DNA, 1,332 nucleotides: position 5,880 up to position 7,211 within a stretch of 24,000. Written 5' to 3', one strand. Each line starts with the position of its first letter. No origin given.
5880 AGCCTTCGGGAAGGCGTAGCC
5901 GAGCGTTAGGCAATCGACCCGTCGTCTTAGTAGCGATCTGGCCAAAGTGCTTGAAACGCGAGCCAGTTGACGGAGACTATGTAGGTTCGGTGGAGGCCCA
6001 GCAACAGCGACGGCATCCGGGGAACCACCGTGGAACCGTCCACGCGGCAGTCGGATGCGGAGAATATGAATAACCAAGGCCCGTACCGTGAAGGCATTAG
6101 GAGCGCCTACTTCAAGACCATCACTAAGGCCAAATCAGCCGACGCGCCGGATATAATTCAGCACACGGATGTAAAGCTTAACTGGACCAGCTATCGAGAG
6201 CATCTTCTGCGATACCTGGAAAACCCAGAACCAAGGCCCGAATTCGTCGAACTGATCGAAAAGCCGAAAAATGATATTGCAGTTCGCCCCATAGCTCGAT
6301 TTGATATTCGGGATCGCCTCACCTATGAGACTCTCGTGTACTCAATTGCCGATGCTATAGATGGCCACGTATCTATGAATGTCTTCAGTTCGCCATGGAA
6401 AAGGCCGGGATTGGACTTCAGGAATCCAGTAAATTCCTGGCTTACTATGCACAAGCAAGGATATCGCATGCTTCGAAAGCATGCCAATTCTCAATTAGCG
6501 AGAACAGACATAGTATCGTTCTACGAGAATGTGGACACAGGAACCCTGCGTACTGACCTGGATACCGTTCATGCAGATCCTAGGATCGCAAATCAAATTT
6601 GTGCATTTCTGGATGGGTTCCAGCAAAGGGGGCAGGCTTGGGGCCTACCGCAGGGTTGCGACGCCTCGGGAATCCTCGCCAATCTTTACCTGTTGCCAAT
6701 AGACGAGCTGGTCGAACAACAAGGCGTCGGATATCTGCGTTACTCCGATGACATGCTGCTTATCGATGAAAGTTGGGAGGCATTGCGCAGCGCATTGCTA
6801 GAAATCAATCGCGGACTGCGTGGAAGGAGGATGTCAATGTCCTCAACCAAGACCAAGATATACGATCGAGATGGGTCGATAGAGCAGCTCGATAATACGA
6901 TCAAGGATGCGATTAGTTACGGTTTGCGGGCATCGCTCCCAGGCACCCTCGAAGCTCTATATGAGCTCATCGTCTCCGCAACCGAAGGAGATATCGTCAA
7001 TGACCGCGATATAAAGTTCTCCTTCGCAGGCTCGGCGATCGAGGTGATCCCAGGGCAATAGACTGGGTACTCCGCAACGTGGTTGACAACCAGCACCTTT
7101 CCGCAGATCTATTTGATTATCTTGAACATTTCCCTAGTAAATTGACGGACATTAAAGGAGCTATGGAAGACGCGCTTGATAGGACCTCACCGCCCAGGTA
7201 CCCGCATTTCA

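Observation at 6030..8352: Low-GC two-gene cassette: reverse transcriptase with HEAT/alpha-repeat domain plus a 2-TM Nudix-like protein, a candidate new UG/Abi-type defence system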

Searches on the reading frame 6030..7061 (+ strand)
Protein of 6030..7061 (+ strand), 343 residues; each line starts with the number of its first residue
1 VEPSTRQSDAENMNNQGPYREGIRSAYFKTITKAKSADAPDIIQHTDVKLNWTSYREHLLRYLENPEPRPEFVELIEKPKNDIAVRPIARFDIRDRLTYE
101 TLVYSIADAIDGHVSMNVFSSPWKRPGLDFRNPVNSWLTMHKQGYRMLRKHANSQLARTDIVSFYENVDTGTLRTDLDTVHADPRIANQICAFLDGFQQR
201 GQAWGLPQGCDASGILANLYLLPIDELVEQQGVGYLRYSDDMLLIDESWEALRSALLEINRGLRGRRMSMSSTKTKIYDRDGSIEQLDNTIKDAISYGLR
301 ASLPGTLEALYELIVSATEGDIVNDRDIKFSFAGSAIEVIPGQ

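Call 4: search_protein_families(library=pfam, proteins=[window:6030-7061:+], max_evalue=1)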
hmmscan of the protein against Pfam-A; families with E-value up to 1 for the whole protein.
window:6030-7061:+ (343 aa): 1 family
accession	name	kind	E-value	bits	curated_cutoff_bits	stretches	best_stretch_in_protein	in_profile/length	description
PF00078.32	RVT_1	-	1.9e-15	57.6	29.6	1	79-278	2-192/205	Reverse transcriptase (RNA-dependent DNA polymerase)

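Call 5: search_protein_families(library=padloc, proteins=[window:6030-7061:+], max_evalue=1)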
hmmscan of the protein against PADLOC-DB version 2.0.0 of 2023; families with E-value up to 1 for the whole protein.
window:6030-7061:+ (343 aa): 86 families (the best 25 are shown)
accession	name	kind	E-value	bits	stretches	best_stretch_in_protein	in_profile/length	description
PDLC03761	RT_UG23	-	3.9e-114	379.9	1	24-332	8-315/489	DRT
PDLC03771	RT_UG32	-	4.2e-47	159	1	38-332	49-338/521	DRT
PDLC03759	RT_UG21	-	9.8e-45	151.2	1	43-295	27-281/503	DRT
PDLC03760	RT_UG22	-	9.5e-33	111.9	1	57-289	44-251/476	DRT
PDLC03783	Drt8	-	9.6e-32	109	1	48-293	32-274/493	DRT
PDLC03772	RT_UG33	-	1.5e-31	107.9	1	69-313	52-294/490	DRT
PDLC03785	RT_UG9_large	-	2e-31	107.1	1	74-284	295-507/772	DRT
PDLC03786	RT_UG9_small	-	1.5e-29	101.3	1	40-290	29-290/541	DRT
PDLC03756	RT_UG19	-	4.7e-29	99.9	1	78-281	66-278/562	DRT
PDLC01136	RT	-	1e-27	95.2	1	28-292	15-259/263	RT (reverse transcriptase)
PDLC03758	RT_UG20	-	3.2e-23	80.5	1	67-281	58-271/511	DRT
PDLC03773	RT_UG34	-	2.2e-21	74.4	1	76-289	71-298/512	DRT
PDLC03768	Drt3a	-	5.7e-19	66.8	1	143-288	124-253/411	DRT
PDLC03750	RT_UG13b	-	1.1e-17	62.3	1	137-282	136-292/430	DRT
PDLC03749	RT_UG13a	-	1.7e-17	61.7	1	35-285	35-298/589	DRT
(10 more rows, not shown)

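Call 12: find_homologous_proteins(query=window:6030-7058:+, max_evalue=1e-10)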
Query window:6030-7058:+ (343 aa): 80 proteins with E <= 1e-10 among 2631 candidates.
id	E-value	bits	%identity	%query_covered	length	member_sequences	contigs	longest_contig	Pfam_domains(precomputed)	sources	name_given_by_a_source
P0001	3.2e-229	777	100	100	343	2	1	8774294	PF00078.33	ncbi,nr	ncbi:RNA-directed DNA polymerase [Streptacidiphilus sp. 4-A2]|nr:RNA-directed DNA polymerase [Strept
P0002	4.6e-151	520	70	94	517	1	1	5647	PF00078.33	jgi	-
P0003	8.8e-89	316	49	86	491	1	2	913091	PF00078.33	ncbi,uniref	ncbi:reverse transcriptase domain-containing protein [Streptomyces sp. NPDC090231]|uniref:RNA-direct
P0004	4.3e-88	313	49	86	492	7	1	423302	PF00078.33,PF13646.13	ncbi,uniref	ncbi:RNA-directed DNA polymerase [[Kitasatospora] papulosa]|uniref:RNA-directed DNA polymerase n=1 T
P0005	3.1e-87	311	46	92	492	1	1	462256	PF00078.33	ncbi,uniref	ncbi:reverse transcriptase domain-containing protein [Streptomyces sp. NPDC088131]|uniref:RNA-direct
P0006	4.4e-87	310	49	86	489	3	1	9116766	PF00078.33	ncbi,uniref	ncbi:RNA-directed DNA polymerase [Streptomyces sp. Edi2]|uniref:RNA-directed DNA polymerase n=1 Tax=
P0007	3.3e-86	307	50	86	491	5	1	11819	PF00078.33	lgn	-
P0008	5.3e-86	307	46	92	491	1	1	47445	PF00078.33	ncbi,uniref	ncbi:RNA-directed DNA polymerase [Streptomyces laurentii]|uniref:RNA-directed DNA polymerase n=1 Tax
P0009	7.3e-86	306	50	86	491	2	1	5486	PF00078.33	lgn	-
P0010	1.1e-85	306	46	92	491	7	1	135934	PF00078.33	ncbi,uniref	ncbi:RNA-directed DNA polymerase [Streptomyces avermitilis]|uniref:RNA-directed DNA polymerase n=1 T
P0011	2.9e-85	304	49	86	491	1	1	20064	PF00078.33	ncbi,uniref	ncbi:RNA-directed DNA polymerase [Streptomyces hyaluromycini]|uniref:RNA-directed DNA polymerase n=1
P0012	5.0e-85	303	47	90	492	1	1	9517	PF00078.33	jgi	jgi:hypothetical protein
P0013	6.1e-85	303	46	92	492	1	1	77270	PF00078.33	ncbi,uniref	ncbi:RNA-directed DNA polymerase [Streptomyces sp. NPDC058457]|uniref:RNA-directed DNA polymerase n=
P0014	9.2e-85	302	45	92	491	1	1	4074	PF00078.33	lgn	-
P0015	1.5e-84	302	49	86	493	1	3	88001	PF00078.33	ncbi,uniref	ncbi:RNA-directed DNA polymerase [Streptomyces sp. NPDC057382]|uniref:RNA-directed DNA polymerase n=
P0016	4.1e-84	300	48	86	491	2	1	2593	PF00078.33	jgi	jgi:hypothetical protein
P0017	6.4e-84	300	48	86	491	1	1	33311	PF00078.33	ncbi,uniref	ncbi:reverse transcriptase domain-containing protein [Streptomyces sp. NPDC058441]|uniref:RNA-direct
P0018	7.0e-84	300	48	86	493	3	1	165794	PF00078.33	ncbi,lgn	-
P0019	8.2e-84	299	45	92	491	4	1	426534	PF00078.33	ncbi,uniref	ncbi:RNA-directed DNA polymerase [Streptomyces sp. NPDC091281]|uniref:RNA-directed DNA polymerase n=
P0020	1.6e-83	298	49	86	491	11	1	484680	PF00078.33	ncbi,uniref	ncbi:reverse transcriptase domain-containing protein [Streptomyces griseoluteus]|uniref:RNA-directed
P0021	1.9e-83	298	45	92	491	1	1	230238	PF00078.33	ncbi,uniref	ncbi:RNA-directed DNA polymerase [Streptomyces sp. NPDC047453]|uniref:RNA-directed DNA polymerase n=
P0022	2.0e-83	298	45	92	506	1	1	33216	PF00078.33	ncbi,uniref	ncbi:reverse transcriptase domain-containing protein [Streptomyces sp. NPDC056291]|uniref:RNA-direct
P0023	4.4e-83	297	44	92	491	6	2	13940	PF00078.33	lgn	-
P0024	6.4e-83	296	48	86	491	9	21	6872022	PF00078.33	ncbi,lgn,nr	ncbi:RNA-directed DNA polymerase [Streptomyces clavuligerus]|nr:RNA-directed DNA polymerase [Strepto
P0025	9.0e-83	296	44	92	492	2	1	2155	PF00078.33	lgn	-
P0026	3.6e-82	294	48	86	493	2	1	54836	PF00078.33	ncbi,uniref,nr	ncbi:RNA-directed DNA polymerase [Kitasatospora purpeofusca]|uniref:RNA-directed DNA polymerase n=1 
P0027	5.4e-82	293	44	93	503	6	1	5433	PF00078.33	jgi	jgi:hypothetical protein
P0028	7.8e-82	293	49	84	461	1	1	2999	PF00078.33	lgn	-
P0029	1.0e-81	293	44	92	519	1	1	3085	PF00078.33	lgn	-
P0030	1.8e-81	292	45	92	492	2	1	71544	PF00078.33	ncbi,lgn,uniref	ncbi:reverse transcriptase domain-containing protein [Streptomyces cucumeris]|uniref:RNA-directed DN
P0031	3.7e-81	291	48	85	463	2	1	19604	PF00078.33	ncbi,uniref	ncbi:RNA-directed DNA polymerase [Streptomyces sp. NPDC096153]|uniref:RNA-directed DNA polymerase n=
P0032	8.7e-81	289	45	93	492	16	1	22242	PF00078.33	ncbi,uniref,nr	ncbi:RNA-directed DNA polymerase [Streptomyces sp. SID9727]|uniref:RNA-directed DNA polymerase n=1 T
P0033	5.1e-80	287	50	80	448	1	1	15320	PF00078.33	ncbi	ncbi:RNA-directed DNA polymerase [Streptomyces rubiginosohelvolus]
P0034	6.4e-80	287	43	92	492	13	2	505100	PF00078.33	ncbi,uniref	ncbi:RNA-directed DNA polymerase [Streptomyces werraensis]|uniref:RNA-directed DNA polymerase n=1 Ta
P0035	3.8e-79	284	46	86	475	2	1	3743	PF00078.33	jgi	jgi:hypothetical protein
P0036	5.8e-78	280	48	81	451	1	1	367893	PF00078.33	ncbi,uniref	ncbi:RNA-directed DNA polymerase [Streptomyces sp. NPDC056909]|uniref:RNA-directed DNA polymerase n=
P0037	2.0e-77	278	50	80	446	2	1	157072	PF00078.33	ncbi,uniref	ncbi:RNA-directed DNA polymerase [Streptomyces sp. NPDC088731]|uniref:RNA-directed DNA polymerase n=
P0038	4.1e-77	277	46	83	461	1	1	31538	PF00078.33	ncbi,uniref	ncbi:RNA-directed DNA polymerase [Kitasatospora sp. NPDC056783]|uniref:RNA-directed DNA polymerase n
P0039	3.6e-75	271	50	76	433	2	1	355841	PF00078.33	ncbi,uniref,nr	ncbi:RNA-directed DNA polymerase [Streptomyces violens]|uniref:RNA-directed DNA polymerase n=1 Tax=S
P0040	5.5e-70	254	44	86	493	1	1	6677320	PF00078.33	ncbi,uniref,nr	ncbi:RNA-directed DNA polymerase [Streptomyces marispadix]|uniref:RNA-directed DNA polymerase n=1 Ta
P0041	2.6e-67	245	44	86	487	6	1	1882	PF00078.33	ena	-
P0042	2.8e-67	245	37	94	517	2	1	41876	PF00078.33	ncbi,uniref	ncbi:RNA-directed DNA polymerase [Actinoallomurus sp. NPDC050550]|uniref:RNA-directed DNA polymerase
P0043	1.9e-65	239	40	85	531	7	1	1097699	PF00078.33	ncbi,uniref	ncbi:reverse transcriptase domain-containing protein [Streptomyces sp. NPDC102402]|uniref:RNA-direct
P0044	5.9e-64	234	40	86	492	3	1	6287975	PF00078.33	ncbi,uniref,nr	ncbi:RNA-directed DNA polymerase [Streptomyces marincola]|uniref:RNA-directed DNA polymerase n=1 Tax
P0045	2.5e-61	225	37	87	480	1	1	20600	PF00078.33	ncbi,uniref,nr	ncbi:RNA-directed DNA polymerase [Streptomyces lichenis]|uniref:Reverse transcriptase domain-contain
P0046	7.9e-61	224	38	86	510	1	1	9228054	PF00078.33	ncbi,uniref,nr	ncbi:RNA-directed DNA polymerase [Actinoplanes sp. N902-109]|uniref:RNA-directed DNA polymerase n=1 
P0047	8.5e-61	224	40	85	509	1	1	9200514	PF00078.33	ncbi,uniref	ncbi:RNA-directed DNA polymerase [Spirillospora sp. CA-294931]|uniref:RNA-directed DNA polymerase n=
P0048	2.3e-60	222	39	85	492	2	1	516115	PF00078.33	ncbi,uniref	ncbi:RNA-directed DNA polymerase [Streptomyces sp. NPDC018055]|uniref:RNA-directed DNA polymerase n=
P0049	4.5e-60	221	40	86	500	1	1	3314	PF00078.33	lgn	-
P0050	7.5e-58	214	39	86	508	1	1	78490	PF00078.33,PF13646.13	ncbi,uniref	ncbi:RNA-directed DNA polymerase [Saccharopolyspora shandongensis]|uniref:RNA-directed DNA polymeras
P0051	6.0e-57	211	37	86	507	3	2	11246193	PF00078.33,PF13646.13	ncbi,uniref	ncbi:reverse transcriptase domain-containing protein [Actinomadura nitritigenes]|uniref:reverse tran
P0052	1.8e-56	210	34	92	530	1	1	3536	PF00078.33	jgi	jgi:hypothetical protein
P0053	9.4e-56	207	38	91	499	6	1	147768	PF00078.33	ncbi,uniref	ncbi:RNA-directed DNA polymerase [Kitasatospora sp. NPDC057940]|uniref:RNA-directed DNA polymerase n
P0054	9.8e-56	207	37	86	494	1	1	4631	PF00078.33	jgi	jgi:hypothetical protein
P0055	5.3e-55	205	37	85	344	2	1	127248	PF00078.33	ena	-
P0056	5.3e-55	205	36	86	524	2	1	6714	PF00078.33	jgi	jgi:Reverse transcriptase (RNA-dependent DNA polymerase)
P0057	1.0e-54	204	36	87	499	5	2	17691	PF00078.33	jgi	jgi:hypothetical protein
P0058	2.1e-54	203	38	85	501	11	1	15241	PF00078.33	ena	-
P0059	5.9e-54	201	36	87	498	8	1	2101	PF00078.33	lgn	-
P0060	1.5e-53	200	37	91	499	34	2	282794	PF00078.33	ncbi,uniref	ncbi:reverse transcriptase domain-containing protein [Streptomyces sp. SD31]|uniref:RNA-directed DNA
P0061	1.6e-53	200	37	87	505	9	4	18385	PF00078.33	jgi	jgi:hypothetical protein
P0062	1.9e-53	200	38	79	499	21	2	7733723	PF00078.33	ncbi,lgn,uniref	ncbi:RNA-directed DNA polymerase [Streptomyces sp. SAI-25]|uniref:RNA-directed DNA polymerase n=1 Ta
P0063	2.3e-53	199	36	87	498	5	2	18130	PF00078.33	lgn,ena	-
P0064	2.9e-53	199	37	91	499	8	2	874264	PF00078.33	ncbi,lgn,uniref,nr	ncbi:RNA-directed DNA polymerase [Streptomyces sp. PAM3C]|uniref:RNA-directed DNA polymerase n=1 Tax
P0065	2.9e-53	199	37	85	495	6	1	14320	PF00078.33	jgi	jgi:hypothetical protein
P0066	3.6e-53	199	37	91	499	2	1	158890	PF00078.33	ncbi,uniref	ncbi:RNA-directed DNA polymerase [Streptomyces sp. NPDC090442]|uniref:RNA-directed DNA polymerase n=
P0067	3.8e-53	199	37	87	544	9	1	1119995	PF00078.33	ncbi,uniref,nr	ncbi:hypothetical protein GCM10010222_22750 [Streptomyces tanashiensis]|uniref:RNA-directed DNA poly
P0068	1.5e-52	197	35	87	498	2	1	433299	PF00078.33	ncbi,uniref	ncbi:RNA-directed DNA polymerase [Streptomyces sparsogenes]|uniref:RNA-directed DNA polymerase n=1 T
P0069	5.4e-52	195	35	87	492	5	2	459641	PF00078.33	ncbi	ncbi:RNA-directed DNA polymerase [Streptomyces cellulosae]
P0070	7.2e-52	194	36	87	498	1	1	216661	PF00078.33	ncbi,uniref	ncbi:RNA-directed DNA polymerase [Streptomyces atriruber]|uniref:RNA-directed DNA polymerase n=1 Tax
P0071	2.2e-51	193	34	87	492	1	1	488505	PF00078.33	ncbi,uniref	ncbi:RNA-directed DNA polymerase [Streptomyces tendae]|uniref:RNA-directed DNA polymerase n=1 Tax=St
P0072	2.7e-51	192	37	78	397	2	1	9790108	PF00078.33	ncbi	-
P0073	2.8e-51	192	36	86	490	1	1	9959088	PF00078.33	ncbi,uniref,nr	ncbi:RNA-directed DNA polymerase [Streptomyces ferrugineus]|uniref:RNA-directed DNA polymerase n=1 T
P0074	7.2e-51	191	36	86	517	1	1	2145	PF00078.33,PF13646.13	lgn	-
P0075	3.2e-50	189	35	87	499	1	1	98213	PF00078.33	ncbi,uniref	ncbi:RNA-directed DNA polymerase [Streptomyces sp. NPDC002734]|uniref:RNA-directed DNA polymerase n=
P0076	4.8e-49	185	34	84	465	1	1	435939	PF00078.33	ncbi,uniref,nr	ncbi:RNA-directed DNA polymerase [Streptomyces sp. SP17KL33]|uniref:RNA-directed DNA polymerase n=1 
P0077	5.5e-40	155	37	65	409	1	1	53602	PF00078.33,PF13646.13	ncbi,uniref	ncbi:RNA-directed DNA polymerase [Spirillospora sp. NPDC029432]|uniref:RNA-directed DNA polymerase n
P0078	1.0e-26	112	50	36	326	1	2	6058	PF00078.33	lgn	-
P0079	1.2e-25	108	44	38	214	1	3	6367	PF00078.33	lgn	-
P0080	2.0e-14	71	28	66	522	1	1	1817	PF00078.33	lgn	-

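Call 24: find_related_loci(query=A1, collection=genome_contigs, flank=5000)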
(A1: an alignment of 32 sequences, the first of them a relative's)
Query A1 (517 aa) in genome_contigs; peptide patterns used: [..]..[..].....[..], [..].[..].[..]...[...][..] (x = any residue, [..] = any of these).
266 stretches matched a pattern; 187 encode a relative of the query (tblastn E <= 1e-3); the best 80 are kept; 80 distinct loci.
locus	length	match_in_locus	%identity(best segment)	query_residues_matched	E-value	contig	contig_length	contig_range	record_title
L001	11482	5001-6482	45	22-517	5e-141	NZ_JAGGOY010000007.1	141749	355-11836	Streptomyces sp. ISL-87 ISL87_8, whole genome shotgun sequence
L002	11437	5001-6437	45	37-517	5e-139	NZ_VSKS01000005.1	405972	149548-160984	Streptomyces marokkonensis strain OANH409 Scaffold5, whole genome shotgun sequence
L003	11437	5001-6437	46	37-517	9e-139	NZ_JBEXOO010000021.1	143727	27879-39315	Streptomyces sp. NPDC006617 NPDC006617_3_G2.ctg-0021, whole genome shotgun sequence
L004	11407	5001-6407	46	47-517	1e-138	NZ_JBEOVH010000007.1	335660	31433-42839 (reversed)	Streptomyces sp. NPDC002825 NPDC002825_151_B1.ctg-0007, whole genome shotgun sequence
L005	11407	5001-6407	47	47-517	1e-137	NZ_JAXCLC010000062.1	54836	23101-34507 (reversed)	Kitasatospora purpeofusca strain SeTe27 62, whole genome shotgun sequence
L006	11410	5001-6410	46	47-517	2e-137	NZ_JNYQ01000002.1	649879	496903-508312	[Kitasatospora] papulosa strain NRRL B-16504 contig2.1, whole genome shotgun sequence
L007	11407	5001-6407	46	47-517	1e-136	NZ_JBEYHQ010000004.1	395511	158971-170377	Streptomyces sp. NPDC006975 NPDC006975_15_E12.ctg-0004, whole genome shotgun sequence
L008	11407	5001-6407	46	47-517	4e-136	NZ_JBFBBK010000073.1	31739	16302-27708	Streptomyces sp. NPDC051133 NPDC051133_64_H10.ctg-0073, whole genome shotgun sequence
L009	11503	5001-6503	43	15-517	2e-135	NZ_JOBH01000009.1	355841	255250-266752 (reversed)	Streptomyces violens strain NRRL ISP-5597 contig9.1, whole genome shotgun sequence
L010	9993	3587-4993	46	47-517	3e-135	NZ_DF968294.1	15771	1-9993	Streptomyces azureus strain ATCC 14921, whole genome shotgun sequence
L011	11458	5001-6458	43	30-517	2e-132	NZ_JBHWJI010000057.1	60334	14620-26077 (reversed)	Streptomyces sp. NPDC059850 NPDC059850_T46_B8.ctg-0057, whole genome shotgun sequence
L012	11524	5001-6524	41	14-517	1e-130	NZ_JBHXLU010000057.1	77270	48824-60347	Streptomyces sp. NPDC058457 NPDC058457_T39_E9.ctg-0057, whole genome shotgun sequence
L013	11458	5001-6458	43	30-517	2e-130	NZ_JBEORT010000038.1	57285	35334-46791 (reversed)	Streptomyces sp. NPDC126497 NPDC126497_218_D2.ctg-0044, whole genome shotgun sequence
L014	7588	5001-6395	42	49-517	6e-117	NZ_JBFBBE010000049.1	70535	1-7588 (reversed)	Streptomyces sp. NPDC051172 NPDC051172_28_D3.ctg-0049, whole genome shotgun sequence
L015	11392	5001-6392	43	51-517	2e-115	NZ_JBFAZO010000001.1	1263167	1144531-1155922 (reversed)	Streptomyces sp. NPDC051576 NPDC051576_56_D11.ctg-0001, whole genome shotgun sequence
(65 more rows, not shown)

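Call 27: search_protein_families(library=pfam, proteins=[P0002], max_evalue=0.01)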
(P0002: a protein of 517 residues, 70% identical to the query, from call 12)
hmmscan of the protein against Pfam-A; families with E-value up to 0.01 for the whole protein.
P0002 (517 aa): 1 family
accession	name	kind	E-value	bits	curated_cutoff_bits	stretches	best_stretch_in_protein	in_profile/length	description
PF00078.32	RVT_1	-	5e-15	56.2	29.6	1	91-290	3-195/205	Reverse transcriptase (RNA-dependent DNA polymerase)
